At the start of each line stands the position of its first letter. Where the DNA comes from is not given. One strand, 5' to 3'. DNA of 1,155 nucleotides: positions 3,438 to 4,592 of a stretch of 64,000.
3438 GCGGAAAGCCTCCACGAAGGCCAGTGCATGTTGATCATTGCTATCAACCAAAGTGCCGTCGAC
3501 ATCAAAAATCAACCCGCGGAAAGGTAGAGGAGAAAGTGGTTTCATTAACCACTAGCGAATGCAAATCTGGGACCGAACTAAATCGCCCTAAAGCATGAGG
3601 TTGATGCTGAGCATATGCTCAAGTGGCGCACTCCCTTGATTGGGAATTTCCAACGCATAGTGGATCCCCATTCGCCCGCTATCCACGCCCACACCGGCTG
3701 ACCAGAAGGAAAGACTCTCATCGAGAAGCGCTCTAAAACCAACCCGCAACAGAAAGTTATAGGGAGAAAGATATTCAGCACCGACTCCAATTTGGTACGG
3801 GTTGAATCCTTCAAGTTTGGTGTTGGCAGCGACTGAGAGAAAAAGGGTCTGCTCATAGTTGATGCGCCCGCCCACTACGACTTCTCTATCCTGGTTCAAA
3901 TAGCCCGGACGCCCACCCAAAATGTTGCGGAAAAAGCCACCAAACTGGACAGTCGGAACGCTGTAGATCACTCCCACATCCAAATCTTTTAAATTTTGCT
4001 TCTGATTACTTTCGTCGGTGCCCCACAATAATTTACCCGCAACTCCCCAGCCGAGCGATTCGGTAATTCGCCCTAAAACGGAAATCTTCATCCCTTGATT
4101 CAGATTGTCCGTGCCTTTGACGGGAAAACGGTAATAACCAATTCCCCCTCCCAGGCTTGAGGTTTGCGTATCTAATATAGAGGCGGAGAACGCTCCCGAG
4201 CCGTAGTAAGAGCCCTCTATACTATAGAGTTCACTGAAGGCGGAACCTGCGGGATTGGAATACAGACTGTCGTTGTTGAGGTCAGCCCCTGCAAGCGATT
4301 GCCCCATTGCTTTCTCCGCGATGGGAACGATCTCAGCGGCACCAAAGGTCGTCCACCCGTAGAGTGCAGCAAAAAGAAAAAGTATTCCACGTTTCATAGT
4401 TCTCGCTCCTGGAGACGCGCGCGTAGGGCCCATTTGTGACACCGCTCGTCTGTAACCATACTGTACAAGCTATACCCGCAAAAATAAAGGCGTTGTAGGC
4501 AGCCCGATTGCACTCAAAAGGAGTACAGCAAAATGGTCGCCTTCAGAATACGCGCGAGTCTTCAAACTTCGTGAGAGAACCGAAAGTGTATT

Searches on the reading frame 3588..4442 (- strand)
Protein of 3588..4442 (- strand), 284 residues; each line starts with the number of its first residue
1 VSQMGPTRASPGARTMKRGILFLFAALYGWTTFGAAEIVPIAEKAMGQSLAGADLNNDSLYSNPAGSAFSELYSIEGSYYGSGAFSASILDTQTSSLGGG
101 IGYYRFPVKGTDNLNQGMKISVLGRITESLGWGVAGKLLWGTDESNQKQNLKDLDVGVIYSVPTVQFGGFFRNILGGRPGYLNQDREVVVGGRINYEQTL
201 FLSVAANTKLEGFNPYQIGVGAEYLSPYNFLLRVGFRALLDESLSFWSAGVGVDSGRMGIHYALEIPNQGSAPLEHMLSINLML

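Call 5: search_protein_families(library=pfam, proteins=[window:3588-4442:-], max_evalue=0.01)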
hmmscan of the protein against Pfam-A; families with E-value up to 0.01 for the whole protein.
window:3588-4442:- (284 aa): 0 families

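Call 8: list_cluster_members(proteins=[P0001, window:3588-4442:-, window:6383-7564:+, window:5715-6185:+])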
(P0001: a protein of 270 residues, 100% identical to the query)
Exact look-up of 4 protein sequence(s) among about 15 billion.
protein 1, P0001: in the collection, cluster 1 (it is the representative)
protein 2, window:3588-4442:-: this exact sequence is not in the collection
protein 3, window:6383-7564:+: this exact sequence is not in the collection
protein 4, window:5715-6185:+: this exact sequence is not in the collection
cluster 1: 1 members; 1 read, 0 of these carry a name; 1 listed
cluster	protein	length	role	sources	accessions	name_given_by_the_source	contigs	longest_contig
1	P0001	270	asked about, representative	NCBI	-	-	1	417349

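Call 10: find_related_loci(query=window:3588-4442:-, collection=genome_contigs, flank=10000)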
Query window:3588-4442:- (284 aa) in genome_contigs; peptide patterns used: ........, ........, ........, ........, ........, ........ (x = any residue, [..] = any of these).
181 stretches matched a pattern, but none encodes a relative of the query by tblastn (E <= 1e-3).
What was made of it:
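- Tried and rejected: The first genome_contigs scan, with the single barrel sequence, found nothing (call 10).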

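Call 29: find_related_loci(query=A2, collection=genome_contigs, flank=10000)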
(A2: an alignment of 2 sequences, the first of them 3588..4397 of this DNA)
Query A2 (269 aa) in genome_contigs; peptide patterns used: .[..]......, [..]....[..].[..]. (x = any residue, [..] = any of these).
65 stretches matched a pattern; 4 encode a relative of the query (tblastn E <= 1e-3); 4 distinct loci.
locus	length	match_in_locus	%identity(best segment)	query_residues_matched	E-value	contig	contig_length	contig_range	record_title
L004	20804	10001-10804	54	1-269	4e-98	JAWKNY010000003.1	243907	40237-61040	MAG: Bdellovibrionota bacterium isolate BC2.86 BC2.86.fa-3, whole genome shotgun sequence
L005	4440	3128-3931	52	1-269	6e-94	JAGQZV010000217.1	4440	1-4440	MAG: Bdellovibrionales bacterium isolate HKST-UBA01 NODE_218_length_4440_cov_2.176255, whole genome shotgun sequence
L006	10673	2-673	56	45-269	5e-86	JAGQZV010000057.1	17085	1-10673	MAG: Bdellovibrionales bacterium isolate HKST-UBA01 NODE_58_length_17085_cov_2.441381, whole genome shotgun sequence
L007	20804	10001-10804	52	1-269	9e-94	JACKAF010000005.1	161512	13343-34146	MAG: Bdellovibrionaceae bacterium isolate HK-STAS-BDEL_A-1 HK-STAS-BDEL_A-1_5, whole genome shotgun sequence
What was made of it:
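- Tried and rejected: The alignment-based scan worked (call 29).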

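Call 34: find_related_loci(query=A3, collection=metagenome_contigs, flank=6000)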
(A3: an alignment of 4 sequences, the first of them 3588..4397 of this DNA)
Query A3 (269 aa) in metagenome_contigs; peptide patterns used: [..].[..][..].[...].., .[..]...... (x = any residue, [..] = any of these).
600 stretches matched a pattern, but none encodes a relative of the query by tblastn (E <= 1e-3).

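Call 45: find_homologous_proteins(query=A3, max_evalue=0.001)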
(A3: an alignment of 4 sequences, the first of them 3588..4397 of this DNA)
Query A3 (4 sequences) (269 aa, profile of the alignment): 86 proteins with E <= 0.001 among 8000 candidates.
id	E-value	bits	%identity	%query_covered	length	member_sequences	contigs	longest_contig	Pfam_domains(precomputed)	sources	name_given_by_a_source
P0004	6.9e-163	559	54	100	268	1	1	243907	-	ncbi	ncbi:MAG: hypothetical protein R3B54_03155 [Bdellovibrionota bacterium]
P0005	3.2e-148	510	100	100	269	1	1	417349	-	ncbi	-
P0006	2.0e-140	485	56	84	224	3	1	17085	-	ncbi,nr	ncbi:MAG: hypothetical protein KDD51_07420, partial [Bdellovibrionales bacterium]|nr:hypothetical pr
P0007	3.6e-138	478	53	100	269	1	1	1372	-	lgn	-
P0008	3.3e-101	356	52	100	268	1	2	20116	-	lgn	-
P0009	9.6e-86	306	46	94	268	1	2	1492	-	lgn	-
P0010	1.8e-84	301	48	100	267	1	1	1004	-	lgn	-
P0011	4.6e-84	300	48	93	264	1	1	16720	-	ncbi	-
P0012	1.2e-82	295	48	92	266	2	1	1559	-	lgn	-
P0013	5.2e-82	293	45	100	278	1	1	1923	-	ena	-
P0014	8.2e-81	289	46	98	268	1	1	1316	-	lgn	-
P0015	1.0e-80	289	41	100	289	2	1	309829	-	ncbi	-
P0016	6.1e-80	287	49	98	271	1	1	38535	-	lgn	-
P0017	3.5e-79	284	47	98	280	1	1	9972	-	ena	-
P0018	3.7e-79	284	44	100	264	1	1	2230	-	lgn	-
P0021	1.3e-78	282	41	99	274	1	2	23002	-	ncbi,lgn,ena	-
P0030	6.5e-76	273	44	95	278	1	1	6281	-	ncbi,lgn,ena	-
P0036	1.4e-75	272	47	92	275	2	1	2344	-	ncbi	-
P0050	1.1e-73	266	44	92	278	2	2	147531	-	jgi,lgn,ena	-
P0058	1.3e-71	259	41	93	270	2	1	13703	-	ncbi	-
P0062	7.9e-71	257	44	92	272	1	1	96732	-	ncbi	-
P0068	2.6e-69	252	40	93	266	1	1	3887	-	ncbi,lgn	-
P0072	1.0e-67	247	38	93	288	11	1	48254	-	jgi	-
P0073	1.2e-67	246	40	99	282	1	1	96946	-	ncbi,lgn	-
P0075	3.7e-67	245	39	92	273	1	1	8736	-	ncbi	-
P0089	1.4e-53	200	37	100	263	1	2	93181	-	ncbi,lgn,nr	ncbi:MAG: hypothetical protein HYZ71_08245 [Deltaproteobacteria bacterium]|nr:hypothetical protein [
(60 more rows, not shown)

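Call 48: find_encoding_contigs(protein=P0008, flank=5000, max_places=2)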
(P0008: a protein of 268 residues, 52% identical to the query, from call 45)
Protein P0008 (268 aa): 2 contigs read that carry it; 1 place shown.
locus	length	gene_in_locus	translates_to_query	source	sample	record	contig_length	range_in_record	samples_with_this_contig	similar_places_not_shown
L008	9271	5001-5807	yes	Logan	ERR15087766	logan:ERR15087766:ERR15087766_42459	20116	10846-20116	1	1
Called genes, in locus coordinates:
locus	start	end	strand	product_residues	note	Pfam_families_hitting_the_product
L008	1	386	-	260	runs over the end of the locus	-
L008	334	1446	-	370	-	-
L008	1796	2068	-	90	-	PF00216:Bac_DNA_binding, PF18291:HU-HIG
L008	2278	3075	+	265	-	PF01790:LGT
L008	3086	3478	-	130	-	PF21157:DksA_N, PF01258:zf-dskA_traR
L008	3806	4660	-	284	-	-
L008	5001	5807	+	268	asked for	-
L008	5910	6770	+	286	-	-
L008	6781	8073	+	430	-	PF00082:Peptidase_S8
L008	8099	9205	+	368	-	-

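Call 49: find_encoding_contigs(protein=P0016, flank=5000, max_places=2)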
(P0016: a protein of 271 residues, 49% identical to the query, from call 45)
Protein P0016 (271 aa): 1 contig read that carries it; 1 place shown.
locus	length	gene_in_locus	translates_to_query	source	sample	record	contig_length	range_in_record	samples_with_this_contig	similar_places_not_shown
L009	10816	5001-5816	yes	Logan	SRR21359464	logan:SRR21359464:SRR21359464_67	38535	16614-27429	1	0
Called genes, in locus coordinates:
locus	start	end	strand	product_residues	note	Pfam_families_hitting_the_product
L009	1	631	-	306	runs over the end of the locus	PF01790:LGT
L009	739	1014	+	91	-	PF00216:Bac_DNA_binding, PF18291:HU-HIG, PF18175:HU-CCDC81_bac_2 (weak)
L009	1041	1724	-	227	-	-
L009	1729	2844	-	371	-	-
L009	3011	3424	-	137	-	PF21157:DksA_N, PF01258:zf-dskA_traR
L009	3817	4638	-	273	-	-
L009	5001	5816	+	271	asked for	-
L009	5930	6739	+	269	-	PF06727:DUF1207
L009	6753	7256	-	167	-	PF00578:AhpC-TSA, PF08534:Redoxin (weak)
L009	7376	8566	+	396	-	PF01075:Glyco_transf_9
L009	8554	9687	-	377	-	PF13439:Glyco_transf_4, PF00534:Glycos_transf_1, PF13692:Glyco_trans_1_4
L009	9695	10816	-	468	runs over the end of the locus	PF13727:CoA_binding_3, PF02397:Bac_transf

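Call 50: find_encoding_contigs(protein=P0015, flank=5000, max_places=2)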
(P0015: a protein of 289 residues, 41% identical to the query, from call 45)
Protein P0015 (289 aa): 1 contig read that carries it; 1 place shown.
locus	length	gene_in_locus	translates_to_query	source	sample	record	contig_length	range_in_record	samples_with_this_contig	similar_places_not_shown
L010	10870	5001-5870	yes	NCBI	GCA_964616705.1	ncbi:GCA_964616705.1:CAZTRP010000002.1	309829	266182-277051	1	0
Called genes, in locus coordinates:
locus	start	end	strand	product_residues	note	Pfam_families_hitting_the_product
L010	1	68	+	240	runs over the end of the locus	-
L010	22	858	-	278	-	PF01790:LGT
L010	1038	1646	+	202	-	-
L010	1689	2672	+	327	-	-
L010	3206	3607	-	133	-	PF21157:DksA_N, PF01258:zf-dskA_traR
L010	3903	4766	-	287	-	-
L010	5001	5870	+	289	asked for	-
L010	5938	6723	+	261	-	PF06727:DUF1207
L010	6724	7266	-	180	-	PF00578:AhpC-TSA (weak), PF08534:Redoxin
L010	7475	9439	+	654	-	PF07715:Plug, PF00593:TonB_dep_Rec_b-barrel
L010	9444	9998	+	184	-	PF13689:DUF4154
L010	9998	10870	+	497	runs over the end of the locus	PF17152:CHASE8, PF00512:HisKA, PF02518:HATPase_c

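Call 52: find_encoding_contigs(protein=P0089, flank=5000, max_places=2)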
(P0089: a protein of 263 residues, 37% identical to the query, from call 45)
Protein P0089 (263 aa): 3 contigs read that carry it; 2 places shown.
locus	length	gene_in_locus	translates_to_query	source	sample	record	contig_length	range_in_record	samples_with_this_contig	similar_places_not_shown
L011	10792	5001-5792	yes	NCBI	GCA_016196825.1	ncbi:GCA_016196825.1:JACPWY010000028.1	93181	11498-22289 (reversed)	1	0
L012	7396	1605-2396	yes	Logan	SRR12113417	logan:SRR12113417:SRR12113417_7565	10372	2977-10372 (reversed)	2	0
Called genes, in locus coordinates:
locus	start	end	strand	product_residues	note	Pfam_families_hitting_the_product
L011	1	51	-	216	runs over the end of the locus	PF02163:Peptidase_M50 (weak)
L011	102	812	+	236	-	-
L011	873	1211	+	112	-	-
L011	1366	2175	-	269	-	PF01790:LGT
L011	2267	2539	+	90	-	PF00216:Bac_DNA_binding, PF18291:HU-HIG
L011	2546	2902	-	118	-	PF01909:NTP_transf_2 (weak), PF18765:Polbeta (weak)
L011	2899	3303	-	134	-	PF05168:HEPN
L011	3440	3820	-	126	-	PF21157:DksA_N, PF01258:zf-dskA_traR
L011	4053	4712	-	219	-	-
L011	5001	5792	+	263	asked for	-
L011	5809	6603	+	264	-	PF06727:DUF1207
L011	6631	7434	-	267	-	PF00106:adh_short, PF01370:Epimerase (weak), PF08659:KR, PF13460:NAD_binding_10 (weak), PF13561:adh_short_C2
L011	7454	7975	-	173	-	PF22769:DCD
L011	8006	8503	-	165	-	PF08534:Redoxin (weak), PF00578:AhpC-TSA (weak)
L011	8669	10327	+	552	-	PF17164:DUF5122 (faint)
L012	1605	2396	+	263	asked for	-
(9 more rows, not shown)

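Call 53: find_encoding_contigs(protein=P0073, flank=5000, max_places=2)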
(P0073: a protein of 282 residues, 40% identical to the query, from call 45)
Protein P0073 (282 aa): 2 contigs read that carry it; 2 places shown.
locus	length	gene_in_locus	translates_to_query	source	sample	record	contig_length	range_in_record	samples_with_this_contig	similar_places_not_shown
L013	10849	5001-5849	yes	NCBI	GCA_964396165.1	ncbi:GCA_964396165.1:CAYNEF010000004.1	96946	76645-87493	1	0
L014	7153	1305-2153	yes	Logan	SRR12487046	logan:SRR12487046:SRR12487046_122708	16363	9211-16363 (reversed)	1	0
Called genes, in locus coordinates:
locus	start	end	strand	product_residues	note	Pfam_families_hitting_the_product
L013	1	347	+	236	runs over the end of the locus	-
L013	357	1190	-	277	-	PF01790:LGT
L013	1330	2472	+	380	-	-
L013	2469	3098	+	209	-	-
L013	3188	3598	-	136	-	PF21157:DksA_N, PF01258:zf-dskA_traR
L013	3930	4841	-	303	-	-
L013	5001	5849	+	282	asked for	-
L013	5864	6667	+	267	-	PF06727:DUF1207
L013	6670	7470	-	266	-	PF14394:DUF4423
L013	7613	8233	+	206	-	-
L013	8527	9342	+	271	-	PF03631:Virul_fac_BrkB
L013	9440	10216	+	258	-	PF12802:MarR_2 (faint), PF13560:HTH_31 (weak), PF01381:HTH_3 (weak), PF14394:DUF4423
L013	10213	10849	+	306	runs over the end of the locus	-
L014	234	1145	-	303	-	-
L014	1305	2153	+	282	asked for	-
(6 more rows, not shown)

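Call 54: find_encoding_contigs(protein=P0062, flank=5000, max_places=2)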
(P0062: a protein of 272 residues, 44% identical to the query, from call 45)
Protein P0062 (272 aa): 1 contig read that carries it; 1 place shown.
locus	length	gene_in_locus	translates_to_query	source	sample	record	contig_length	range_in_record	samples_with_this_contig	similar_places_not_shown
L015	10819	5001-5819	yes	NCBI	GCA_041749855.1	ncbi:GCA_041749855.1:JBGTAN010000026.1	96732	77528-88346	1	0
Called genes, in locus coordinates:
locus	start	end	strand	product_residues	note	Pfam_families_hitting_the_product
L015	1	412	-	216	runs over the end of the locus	PF02163:Peptidase_M50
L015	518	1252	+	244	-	-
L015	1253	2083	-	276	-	PF01790:LGT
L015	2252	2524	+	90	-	PF00216:Bac_DNA_binding, PF18291:HU-HIG (weak)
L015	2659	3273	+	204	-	-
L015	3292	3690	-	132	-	PF21157:DksA_N, PF01258:zf-dskA_traR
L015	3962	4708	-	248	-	-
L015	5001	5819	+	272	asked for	-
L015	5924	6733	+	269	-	PF06727:DUF1207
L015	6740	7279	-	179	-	PF00578:AhpC-TSA (weak)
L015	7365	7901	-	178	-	PF00578:AhpC-TSA, PF08534:Redoxin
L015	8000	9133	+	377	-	PF13439:Glyco_transf_4, PF13579:Glyco_trans_4_4 (weak), PF20706:GT4-conflict, PF00534:Glycos_transf_1, PF13692:Glyco_trans_1_4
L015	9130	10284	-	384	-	PF13439:Glyco_transf_4, PF00534:Glycos_transf_1, PF13692:Glyco_trans_1_4, PF13524:Glyco_trans_1_2 (weak)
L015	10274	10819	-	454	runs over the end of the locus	PF13727:CoA_binding_3, PF02397:Bac_transf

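Call 55: find_encoding_contigs(protein=P0050, flank=5000, max_places=2)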
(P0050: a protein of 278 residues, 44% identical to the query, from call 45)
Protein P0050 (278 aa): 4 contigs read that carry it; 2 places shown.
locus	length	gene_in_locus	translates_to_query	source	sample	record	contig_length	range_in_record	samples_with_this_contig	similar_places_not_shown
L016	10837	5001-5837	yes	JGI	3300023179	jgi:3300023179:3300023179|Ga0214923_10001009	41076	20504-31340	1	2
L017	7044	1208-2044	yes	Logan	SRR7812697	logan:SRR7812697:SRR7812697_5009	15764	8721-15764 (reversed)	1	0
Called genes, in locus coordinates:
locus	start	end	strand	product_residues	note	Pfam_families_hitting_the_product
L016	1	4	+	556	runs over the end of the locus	PF00884:Sulfatase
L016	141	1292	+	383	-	-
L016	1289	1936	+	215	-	-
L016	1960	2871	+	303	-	PF00070:Pyr_redox (faint), PF00890:FAD_binding_2 (faint), PF01266:DAO (faint), PF07992:Pyr_redox_2, PF13738:Pyr_redox_3 (faint)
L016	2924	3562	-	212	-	PF21157:DksA_N, PF01258:zf-dskA_traR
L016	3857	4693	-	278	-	-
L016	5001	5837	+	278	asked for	-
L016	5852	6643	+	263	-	PF06727:DUF1207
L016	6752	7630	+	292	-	-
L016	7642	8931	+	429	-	PF00082:Peptidase_S8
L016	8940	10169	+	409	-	-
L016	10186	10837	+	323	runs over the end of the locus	PF09243:Rsm22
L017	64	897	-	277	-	-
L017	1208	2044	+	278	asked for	-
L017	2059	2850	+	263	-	PF06727:DUF1207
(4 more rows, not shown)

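Call 66: predict_structure(alignment_id=A6)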
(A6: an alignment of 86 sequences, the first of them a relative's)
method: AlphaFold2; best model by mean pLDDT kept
length: 269 residues; sequences in the alignment: 86
mean_pLDDT: 91.7   pTM: 0.84
mean pLDDT of the five models: 91.7, 91.3, 91.1, 90.2, 89.4
residues with pLDDT >= 90: 215; 70-90: 41; 50-70: 5; < 50: 8
segments of 3 or more residues with pLDDT < 50: 14-21
pLDDT, mean of each block of 10 residues (from residue 1): 73 45 87 94 89 96 94 95 96 90 97 98 92 93 97 96 83 97 97 94 98 97 96 97 96 93 97
secondary structure, 60 per line:
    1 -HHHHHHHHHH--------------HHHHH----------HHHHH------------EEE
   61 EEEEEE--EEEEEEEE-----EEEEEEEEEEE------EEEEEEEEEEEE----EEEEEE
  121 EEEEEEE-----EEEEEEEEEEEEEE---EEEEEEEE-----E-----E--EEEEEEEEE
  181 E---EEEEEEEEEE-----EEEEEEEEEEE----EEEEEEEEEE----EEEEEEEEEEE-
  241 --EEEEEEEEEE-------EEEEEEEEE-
elements in order: H2-11 H26-30 H41-45 E58-66 E69-76 E82-92 E99-110 E115-127 E133-146 E150-157 E172-181 E185-194 E200-210 E215-224 E229-239 E243-252 E260-268
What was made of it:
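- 3588..4397 (-): Divergent partner gene: a 269-aa, 14-strand outer-membrane beta-barrel distantly related to PorV/PorQ/PorP. AF2 with 86 sequences gives pLDDT 91.7 and 14 strands (call 66).
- On PorV/PorQ family (partner barrel): AF2 gives pLDDT 91.7 and 14 strands (call 66).
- pLDDT 91.7 with 14 strands (call 66).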

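Call 68: search_protein_families(library=ncbifam, proteins=[window:3588-4397:-], max_evalue=0.1)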
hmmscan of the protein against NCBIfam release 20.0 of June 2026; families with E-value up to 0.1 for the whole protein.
window:3588-4397:- (269 aa): 2 families
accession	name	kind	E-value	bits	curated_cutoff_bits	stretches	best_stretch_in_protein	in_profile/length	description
NF033709.1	PorV_fam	subfamily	1e-08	35.2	90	1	195-267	250-322/326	PorV/PorQ family protein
NF033710.1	T9SS_OM_PorV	equivalog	0.0084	15.3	250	1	196-268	290-364/367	type IX secretion system outer membrane channel protein PorV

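Call 70: fold_search(model_id=the predicted structure, library=pdb)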
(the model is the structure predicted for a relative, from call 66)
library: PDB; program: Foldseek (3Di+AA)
matches with E <= 10: 1005; with E <= 0.001: 92
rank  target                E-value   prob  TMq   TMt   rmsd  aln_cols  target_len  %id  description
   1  8gl6_F                2.0e-09  1.00  0.73  0.55   7.5       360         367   11  The Type 9 Secretion System in vitro assembled, RemA-CTD substrate bound complex (released 2024-01-31)
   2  6h3i_F                1.4e-08  1.00  0.71  0.56   5.9       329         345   13  Structural snapshots of the Type 9 protein translocon (released 2018-11-07)
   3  2f1c                  9.2e-07  1.00  0.51  0.53   6.1       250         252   14  Crystal structure of the monomeric porin OmpG (released 2006-06-27)
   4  2r89_A                9.7e-07  1.00  0.69  0.52   8.6       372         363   11  Crystal structure of the long-chain fatty acid transporter FadL mutant delta N3 (released 2008-09-23)
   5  2r88_A                1.1e-06  1.00  0.65  0.49   9.0       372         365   11  Crystal structure of the long-chain fatty acid transporter FadL mutant delta S3 kink (released 2008-09-23)
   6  7q5c                  1.1e-06  1.00  0.50  0.52   6.1       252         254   14  Crystal structure of OmpG in space group 96 (released 2022-11-16)
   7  2wvp                  1.8e-06  1.00  0.52  0.53   5.8       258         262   15  Synthetically modified OmpG (released 2010-07-14)
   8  6z34                  3.0e-06  1.00  0.64  0.47   9.3       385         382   12  CymD monoaromatic hydrocarbon channel (released 2020-11-04)
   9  2iwv_A                3.8e-06  1.00  0.49  0.47   6.3       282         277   13  Structure of the monomeric outer membrane porin OmpG in the open and closed conformation (released 2006-08-14)
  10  3brz                  4.4e-06  1.00  0.68  0.46  11.3       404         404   12  Crystal structure of the Pseudomonas putida toluene transporter TodX (released 2008-06-10)
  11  3bs0_A                5.2e-06  1.00  0.65  0.43  11.6       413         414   11  Crystal structure of the P. putida toluene transporter TodX (released 2008-06-10)
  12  2x9k                  5.8e-06  1.00  0.47  0.46   7.4       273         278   13  Structure of a E.coli porin (released 2011-01-26)
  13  2r8a_A                8.0e-06  1.00  0.66  0.50   9.3       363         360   11  Crystal structure of the long-chain fatty acid transporter FadL mutant delta N8 (released 2008-09-23)
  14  1t1l_A                1.1e-05  1.00  0.68  0.44  12.0       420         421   10  Crystal structure of the long-chain fatty acid transporter FadL (released 2004-06-15)
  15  6ehb_C                1.1e-05  1.00  0.40  0.34   9.4       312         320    8  OmpU, an outer membrane protein, of Vibrio cholerae (released 2018-04-25)
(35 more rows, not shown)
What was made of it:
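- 3588..4397 (-): The best PDB fold hits are chain F of the T9SS PorV complexes 8gl6 and 6h3i (TMq 0.73 and 0.71), followed by FadL/TodX (call 70).
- On PorV/PorQ family (partner barrel): Foldseek ranks 1-2 are 8gl6_F and 6h3i_F, with TMq 0.73 and 0.71 and E 2e-9 and 1.4e-8 (call 70).
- Closest known: T9SS cargo with its PorV / PorQ / PorP. Same: A 14-strand FadL-type barrel whose best structural match is PorV (call 70).
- The top fold hits are the PorV chain of 8gl6 and 6h3i (call 70). FadL-family barrels are otherwise small-molecule channels (call 70). The closest structural relatives of the barrel are the T9SS carrier PorV rather than the FadL transporters (call 70). FapF appears among the weaker fold matches of the barrel, with TMq 0.44 (call 70).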

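Call 74: search_solved_structures(query=A6, max_evalue=1)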
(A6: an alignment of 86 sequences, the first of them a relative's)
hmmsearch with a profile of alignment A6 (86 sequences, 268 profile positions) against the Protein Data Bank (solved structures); distinct sequences matched with E-value up to 1: 1.
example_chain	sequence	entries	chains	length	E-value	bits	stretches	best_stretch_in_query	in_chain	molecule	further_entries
4f2m_A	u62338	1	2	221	0.089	15.2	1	209-238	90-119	monoclonal antibody 1AF10, heavy chain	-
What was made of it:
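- Tried and rejected: A PDB sequence search with the barrel profile gave nothing relevant (call 74).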

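Call 85: list_cluster_members(proteins=[P0011, P0015, P0021, P0030, P0036, P0058, P0062, P0068, P0073, P0075])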
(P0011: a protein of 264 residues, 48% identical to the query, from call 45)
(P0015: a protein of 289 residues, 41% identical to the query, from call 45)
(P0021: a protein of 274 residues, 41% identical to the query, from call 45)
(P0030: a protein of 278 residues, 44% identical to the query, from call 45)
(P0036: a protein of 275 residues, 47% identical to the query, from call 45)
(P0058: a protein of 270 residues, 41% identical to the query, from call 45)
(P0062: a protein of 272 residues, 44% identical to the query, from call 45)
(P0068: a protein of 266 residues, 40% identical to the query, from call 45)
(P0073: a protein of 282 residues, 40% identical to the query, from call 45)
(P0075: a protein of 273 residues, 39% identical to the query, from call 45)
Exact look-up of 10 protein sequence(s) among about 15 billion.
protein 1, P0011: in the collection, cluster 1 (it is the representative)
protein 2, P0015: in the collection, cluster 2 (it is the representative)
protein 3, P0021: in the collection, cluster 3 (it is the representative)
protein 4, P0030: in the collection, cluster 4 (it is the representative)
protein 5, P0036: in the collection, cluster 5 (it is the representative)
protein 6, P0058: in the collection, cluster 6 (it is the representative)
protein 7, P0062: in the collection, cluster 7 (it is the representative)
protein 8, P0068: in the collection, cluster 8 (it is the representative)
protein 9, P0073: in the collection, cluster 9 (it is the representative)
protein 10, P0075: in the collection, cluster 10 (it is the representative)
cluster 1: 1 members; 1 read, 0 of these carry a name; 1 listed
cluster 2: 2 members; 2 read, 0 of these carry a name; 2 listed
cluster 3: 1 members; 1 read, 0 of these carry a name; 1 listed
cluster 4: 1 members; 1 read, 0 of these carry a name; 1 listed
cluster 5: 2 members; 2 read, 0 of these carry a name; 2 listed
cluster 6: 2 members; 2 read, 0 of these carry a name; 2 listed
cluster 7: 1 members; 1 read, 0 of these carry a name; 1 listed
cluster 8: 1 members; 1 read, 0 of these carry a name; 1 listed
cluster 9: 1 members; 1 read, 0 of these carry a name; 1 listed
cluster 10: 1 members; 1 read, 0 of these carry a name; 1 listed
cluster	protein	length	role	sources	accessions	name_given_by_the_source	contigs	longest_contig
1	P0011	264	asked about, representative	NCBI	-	-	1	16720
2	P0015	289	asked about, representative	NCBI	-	-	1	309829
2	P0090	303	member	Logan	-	-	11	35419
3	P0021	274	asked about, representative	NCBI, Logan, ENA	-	-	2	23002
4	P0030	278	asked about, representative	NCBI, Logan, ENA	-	-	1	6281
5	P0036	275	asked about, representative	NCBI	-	-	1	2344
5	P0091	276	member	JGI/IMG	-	-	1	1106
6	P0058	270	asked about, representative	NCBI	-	-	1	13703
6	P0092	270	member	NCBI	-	-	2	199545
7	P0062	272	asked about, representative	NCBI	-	-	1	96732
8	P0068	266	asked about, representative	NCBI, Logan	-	-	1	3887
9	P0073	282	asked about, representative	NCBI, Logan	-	-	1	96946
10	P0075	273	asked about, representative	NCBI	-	-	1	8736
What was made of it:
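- Tried and rejected: The cluster look-ups gave no names (calls 8, 85), so the window's organism is not named.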

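Call 88: search_protein_families(library=ncbifam, alignment_id=A6, max_evalue=0.001)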
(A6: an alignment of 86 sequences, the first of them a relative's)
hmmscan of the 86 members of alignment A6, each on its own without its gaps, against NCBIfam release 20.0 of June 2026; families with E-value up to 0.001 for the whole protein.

A. member 1, P0005 (269 aa): 1 family
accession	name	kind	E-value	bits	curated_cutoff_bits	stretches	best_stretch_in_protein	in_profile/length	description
NF033709.1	PorV_fam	subfamily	1e-08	35.2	90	1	195-267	250-322/326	PorV/PorQ family protein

B. families by the number of members that match (of 86 scanned): 3 families
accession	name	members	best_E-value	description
NF033709.1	PorV_fam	49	1e-08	PorV/PorQ family protein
TIGR03519.1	T9SS_PorP_fam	11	1e-08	PorP/SprF family type IX secretion system membrane protein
NF033710.1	T9SS_OM_PorV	3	0.00015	type IX secretion system outer membrane channel protein PorV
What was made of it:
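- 3588..4397 (-): NCBIfam PorV/PorQ scores E 1e-8, below its cut-off (call 68); 49/86 family members hit it (call 88).
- On PorV/PorQ family (partner barrel): 49/86 relatives match at E<=1e-3, with a best E-value of 1e-8, which is the window protein's own below-cut-off score (call 88).
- Closest known: T9SS cargo with its PorV / PorQ / PorP. Same: It has weak profile matches to PorV/PorQ and PorP/SprF (calls 68, 88).
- NCBIfam PorV/PorQ is hit by 49/86 members and PorP/SprF by 11/86 (call 88). The barrel scores below every curated cut-off for PorV/PorQ/PorP (calls 68, 88).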
